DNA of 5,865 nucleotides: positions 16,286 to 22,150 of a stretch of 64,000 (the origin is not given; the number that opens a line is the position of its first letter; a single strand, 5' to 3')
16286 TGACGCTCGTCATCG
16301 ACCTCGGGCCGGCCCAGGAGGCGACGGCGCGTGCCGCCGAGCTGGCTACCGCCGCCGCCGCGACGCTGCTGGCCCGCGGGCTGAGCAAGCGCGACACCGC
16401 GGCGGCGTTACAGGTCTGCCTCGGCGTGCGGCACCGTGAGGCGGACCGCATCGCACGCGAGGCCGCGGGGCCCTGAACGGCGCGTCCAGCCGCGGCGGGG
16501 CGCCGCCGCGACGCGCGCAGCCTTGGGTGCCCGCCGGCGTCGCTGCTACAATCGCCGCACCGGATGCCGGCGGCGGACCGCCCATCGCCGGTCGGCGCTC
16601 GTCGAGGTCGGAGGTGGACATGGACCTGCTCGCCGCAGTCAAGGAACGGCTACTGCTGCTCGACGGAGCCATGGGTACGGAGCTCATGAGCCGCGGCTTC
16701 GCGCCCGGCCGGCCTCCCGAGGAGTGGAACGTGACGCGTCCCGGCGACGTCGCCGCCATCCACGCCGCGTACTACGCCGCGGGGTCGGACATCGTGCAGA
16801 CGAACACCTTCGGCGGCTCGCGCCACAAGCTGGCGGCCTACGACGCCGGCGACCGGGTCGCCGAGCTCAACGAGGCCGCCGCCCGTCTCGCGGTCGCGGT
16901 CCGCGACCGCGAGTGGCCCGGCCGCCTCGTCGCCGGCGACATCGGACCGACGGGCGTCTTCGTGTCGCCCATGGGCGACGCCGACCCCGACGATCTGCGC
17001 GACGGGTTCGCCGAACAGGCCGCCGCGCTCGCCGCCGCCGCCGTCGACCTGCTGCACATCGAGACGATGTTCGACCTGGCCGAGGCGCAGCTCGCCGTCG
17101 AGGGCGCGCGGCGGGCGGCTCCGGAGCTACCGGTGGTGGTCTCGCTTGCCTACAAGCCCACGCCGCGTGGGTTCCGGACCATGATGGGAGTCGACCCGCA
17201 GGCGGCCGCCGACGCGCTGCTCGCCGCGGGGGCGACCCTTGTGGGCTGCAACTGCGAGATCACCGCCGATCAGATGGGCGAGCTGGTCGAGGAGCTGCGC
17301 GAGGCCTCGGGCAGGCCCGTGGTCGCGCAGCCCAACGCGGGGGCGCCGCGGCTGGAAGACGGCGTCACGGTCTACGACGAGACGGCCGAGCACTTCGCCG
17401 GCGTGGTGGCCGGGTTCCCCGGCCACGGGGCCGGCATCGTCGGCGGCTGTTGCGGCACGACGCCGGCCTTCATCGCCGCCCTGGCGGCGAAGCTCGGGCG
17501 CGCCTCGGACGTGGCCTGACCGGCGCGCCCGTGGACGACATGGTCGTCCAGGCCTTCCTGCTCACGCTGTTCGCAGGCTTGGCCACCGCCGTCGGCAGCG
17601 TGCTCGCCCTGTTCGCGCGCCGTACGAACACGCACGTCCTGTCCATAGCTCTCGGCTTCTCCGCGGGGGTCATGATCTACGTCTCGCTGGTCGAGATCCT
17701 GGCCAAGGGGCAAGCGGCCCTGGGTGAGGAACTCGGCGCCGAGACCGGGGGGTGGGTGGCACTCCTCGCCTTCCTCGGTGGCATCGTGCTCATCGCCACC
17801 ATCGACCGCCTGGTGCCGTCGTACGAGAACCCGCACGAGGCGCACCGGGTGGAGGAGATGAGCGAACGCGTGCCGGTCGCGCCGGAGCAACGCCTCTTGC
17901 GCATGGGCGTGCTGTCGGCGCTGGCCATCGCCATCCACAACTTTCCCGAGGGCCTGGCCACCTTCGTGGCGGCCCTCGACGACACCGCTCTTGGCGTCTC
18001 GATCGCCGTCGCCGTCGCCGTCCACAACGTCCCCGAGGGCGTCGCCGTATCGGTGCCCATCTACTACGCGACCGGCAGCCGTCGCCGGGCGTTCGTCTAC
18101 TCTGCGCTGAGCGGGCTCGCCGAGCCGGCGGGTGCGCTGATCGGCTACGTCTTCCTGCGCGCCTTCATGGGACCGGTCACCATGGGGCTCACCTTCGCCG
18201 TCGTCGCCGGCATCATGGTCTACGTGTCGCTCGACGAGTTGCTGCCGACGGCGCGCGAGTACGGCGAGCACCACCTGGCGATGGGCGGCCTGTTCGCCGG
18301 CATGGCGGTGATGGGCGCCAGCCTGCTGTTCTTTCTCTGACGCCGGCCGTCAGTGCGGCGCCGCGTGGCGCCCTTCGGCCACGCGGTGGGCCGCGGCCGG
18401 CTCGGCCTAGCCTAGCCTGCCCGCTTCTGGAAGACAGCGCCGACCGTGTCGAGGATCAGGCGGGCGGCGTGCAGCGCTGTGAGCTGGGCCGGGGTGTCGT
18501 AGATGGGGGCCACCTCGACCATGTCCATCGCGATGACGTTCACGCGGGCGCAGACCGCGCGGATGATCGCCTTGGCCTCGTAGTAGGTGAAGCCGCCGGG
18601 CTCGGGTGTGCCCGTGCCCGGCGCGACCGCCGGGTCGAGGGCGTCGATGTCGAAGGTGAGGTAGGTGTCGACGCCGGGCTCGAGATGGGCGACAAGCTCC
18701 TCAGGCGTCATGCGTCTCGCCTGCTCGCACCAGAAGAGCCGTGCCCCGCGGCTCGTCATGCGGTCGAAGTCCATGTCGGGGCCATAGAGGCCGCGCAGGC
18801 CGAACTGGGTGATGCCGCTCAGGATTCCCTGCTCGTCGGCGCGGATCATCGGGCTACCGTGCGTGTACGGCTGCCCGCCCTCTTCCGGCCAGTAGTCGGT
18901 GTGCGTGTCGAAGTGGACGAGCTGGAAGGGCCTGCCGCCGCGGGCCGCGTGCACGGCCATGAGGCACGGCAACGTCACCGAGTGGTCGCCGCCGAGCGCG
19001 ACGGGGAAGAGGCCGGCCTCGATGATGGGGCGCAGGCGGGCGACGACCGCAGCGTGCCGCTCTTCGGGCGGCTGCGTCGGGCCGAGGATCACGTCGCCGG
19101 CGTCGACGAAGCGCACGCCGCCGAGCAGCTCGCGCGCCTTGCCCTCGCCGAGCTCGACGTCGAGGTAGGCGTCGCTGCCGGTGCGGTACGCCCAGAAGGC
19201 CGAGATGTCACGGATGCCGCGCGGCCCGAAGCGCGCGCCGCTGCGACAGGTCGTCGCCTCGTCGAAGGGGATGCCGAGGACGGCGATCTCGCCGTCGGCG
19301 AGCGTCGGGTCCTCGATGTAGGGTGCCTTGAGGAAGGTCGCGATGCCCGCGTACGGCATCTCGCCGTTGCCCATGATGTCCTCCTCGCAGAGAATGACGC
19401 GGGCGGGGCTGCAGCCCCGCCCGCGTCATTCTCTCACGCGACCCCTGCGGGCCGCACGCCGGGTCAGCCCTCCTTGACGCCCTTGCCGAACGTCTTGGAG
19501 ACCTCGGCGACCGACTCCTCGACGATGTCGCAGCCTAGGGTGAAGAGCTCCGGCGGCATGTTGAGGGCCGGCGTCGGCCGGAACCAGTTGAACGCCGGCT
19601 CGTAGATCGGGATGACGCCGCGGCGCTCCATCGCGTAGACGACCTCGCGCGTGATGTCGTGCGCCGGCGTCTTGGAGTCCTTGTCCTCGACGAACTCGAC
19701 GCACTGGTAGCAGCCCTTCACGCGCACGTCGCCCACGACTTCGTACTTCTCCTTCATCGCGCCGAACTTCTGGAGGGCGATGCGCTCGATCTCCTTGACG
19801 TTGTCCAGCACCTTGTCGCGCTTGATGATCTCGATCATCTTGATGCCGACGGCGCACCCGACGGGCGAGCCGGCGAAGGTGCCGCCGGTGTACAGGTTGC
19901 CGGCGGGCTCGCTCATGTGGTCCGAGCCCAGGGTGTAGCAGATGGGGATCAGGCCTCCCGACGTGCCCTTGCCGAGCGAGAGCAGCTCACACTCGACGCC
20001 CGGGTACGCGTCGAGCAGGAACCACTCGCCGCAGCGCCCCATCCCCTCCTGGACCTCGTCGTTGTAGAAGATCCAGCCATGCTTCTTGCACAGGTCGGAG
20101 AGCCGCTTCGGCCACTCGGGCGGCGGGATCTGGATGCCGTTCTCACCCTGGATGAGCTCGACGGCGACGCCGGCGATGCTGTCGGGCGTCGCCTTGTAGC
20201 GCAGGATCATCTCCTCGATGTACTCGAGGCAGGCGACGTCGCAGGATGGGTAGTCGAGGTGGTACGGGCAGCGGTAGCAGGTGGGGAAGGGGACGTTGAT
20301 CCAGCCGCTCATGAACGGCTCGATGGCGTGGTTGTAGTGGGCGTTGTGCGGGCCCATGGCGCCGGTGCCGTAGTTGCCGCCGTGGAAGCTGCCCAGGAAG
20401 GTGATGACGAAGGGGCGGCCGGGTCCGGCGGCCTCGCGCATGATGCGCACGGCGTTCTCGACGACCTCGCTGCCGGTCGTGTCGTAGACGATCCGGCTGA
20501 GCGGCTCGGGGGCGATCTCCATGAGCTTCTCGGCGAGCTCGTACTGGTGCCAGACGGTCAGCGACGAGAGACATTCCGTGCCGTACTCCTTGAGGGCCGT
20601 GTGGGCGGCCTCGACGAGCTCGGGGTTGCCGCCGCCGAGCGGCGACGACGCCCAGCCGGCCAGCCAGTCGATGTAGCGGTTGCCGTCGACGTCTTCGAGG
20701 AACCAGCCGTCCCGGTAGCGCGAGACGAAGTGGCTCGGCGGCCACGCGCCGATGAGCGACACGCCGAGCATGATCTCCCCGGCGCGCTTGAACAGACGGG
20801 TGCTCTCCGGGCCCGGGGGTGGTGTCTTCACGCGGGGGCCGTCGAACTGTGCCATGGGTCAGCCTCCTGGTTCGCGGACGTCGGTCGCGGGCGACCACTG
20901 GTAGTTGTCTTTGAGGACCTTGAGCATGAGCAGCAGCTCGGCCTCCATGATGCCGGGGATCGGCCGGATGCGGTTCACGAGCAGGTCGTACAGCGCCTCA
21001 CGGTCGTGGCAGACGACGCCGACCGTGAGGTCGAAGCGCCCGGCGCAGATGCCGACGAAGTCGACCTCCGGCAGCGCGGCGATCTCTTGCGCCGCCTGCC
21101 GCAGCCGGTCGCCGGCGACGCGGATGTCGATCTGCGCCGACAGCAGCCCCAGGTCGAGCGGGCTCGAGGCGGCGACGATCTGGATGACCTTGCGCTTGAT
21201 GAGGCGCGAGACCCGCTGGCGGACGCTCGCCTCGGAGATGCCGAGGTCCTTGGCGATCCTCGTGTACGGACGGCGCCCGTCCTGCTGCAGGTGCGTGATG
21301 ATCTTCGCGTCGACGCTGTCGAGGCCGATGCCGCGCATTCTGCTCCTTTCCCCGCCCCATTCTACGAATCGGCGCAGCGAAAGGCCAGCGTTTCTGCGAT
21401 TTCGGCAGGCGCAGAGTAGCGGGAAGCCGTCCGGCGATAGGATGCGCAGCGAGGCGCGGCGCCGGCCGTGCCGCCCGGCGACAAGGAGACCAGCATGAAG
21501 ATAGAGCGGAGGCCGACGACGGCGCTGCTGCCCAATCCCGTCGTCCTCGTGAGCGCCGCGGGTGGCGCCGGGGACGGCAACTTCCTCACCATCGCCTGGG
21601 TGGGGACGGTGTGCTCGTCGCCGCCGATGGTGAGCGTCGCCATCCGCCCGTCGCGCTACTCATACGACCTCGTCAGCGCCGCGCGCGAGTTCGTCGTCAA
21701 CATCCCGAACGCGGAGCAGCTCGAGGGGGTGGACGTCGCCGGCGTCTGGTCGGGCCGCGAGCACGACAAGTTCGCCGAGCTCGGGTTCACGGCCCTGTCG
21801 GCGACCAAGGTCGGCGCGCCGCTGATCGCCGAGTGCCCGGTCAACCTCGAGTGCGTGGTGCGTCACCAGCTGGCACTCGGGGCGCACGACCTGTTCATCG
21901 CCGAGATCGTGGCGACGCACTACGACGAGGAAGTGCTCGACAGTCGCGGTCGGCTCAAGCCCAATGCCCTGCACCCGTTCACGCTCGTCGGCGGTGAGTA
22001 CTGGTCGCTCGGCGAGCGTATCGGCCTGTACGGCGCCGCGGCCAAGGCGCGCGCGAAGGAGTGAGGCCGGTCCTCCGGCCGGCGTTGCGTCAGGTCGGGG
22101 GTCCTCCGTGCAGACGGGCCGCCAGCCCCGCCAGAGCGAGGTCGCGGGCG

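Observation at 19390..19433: Perfect 44-bp palindrome between the class-III aminotransferase and the ureohydrolase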

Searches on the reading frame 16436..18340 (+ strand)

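Call 6: search_protein_families(library=pfam, proteins=[window:16436-18340:+])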
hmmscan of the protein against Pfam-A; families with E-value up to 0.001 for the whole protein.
window:16436-18340:+ (634 aa): 1 family
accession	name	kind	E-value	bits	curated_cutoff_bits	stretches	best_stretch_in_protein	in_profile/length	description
PF02535.28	Zip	-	1.1e-33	117.3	35.1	2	470-627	159-320/323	ZIP Zinc transporter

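Call 7: search_protein_families(library=ncbifam, proteins=[window:16436-18340:+])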
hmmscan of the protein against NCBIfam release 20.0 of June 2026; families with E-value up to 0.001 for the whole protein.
window:16436-18340:+ (634 aa): 2 families
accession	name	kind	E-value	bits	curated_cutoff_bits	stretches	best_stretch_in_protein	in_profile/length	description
NF003243.0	PRK04201.1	equivalog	8.1e-111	369.5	252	1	369-633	4-265/266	zinc transporter ZupT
TIGR00820.1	zip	subfamily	0.00071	18.8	231.15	0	496-604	177-288/324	ZIP zinc/iron transport family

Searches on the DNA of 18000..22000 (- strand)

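Call 10: search_rna_families(source=window, start=18000, end=22000, threshold=evalue, max_evalue=1)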
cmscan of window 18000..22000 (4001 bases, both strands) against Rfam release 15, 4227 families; matches with E-value up to 1: 4.
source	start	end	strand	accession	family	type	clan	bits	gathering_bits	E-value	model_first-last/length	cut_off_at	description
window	21067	21140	+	RF01720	Pseudomon-Rho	Cis-reg;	-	29.2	45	0.16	1-102/102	no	Pseudomon-Rho RNA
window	19390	19430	-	RF01059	mir-598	Gene; miRNA;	-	28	69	0.0076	1-80/80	no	mir-598 microRNA precursor family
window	18331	18379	-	RF02927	Actino-ugpB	Gene; sRNA;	-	26.9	42.5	0.054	1-61/61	no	Actino-ugpB RNA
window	19378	19430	+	RF02225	sX6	Gene; sRNA;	-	14.8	40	0.92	274-326/342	no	Proteobacterial sRNA sX6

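Call 55: search_dna_similar(query=window:19375-19472:-, collection=plasmids, mode=distant, max_evalue=0.01, max_rows=10)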
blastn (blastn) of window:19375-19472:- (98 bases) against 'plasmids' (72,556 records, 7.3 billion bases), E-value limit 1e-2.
No match.

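Call 56: search_dna_similar(query=window:19375-19472:-, collection=phages, mode=distant, max_evalue=0.01, max_rows=10)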
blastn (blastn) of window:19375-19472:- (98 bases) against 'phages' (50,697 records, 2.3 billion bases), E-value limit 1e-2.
No match.
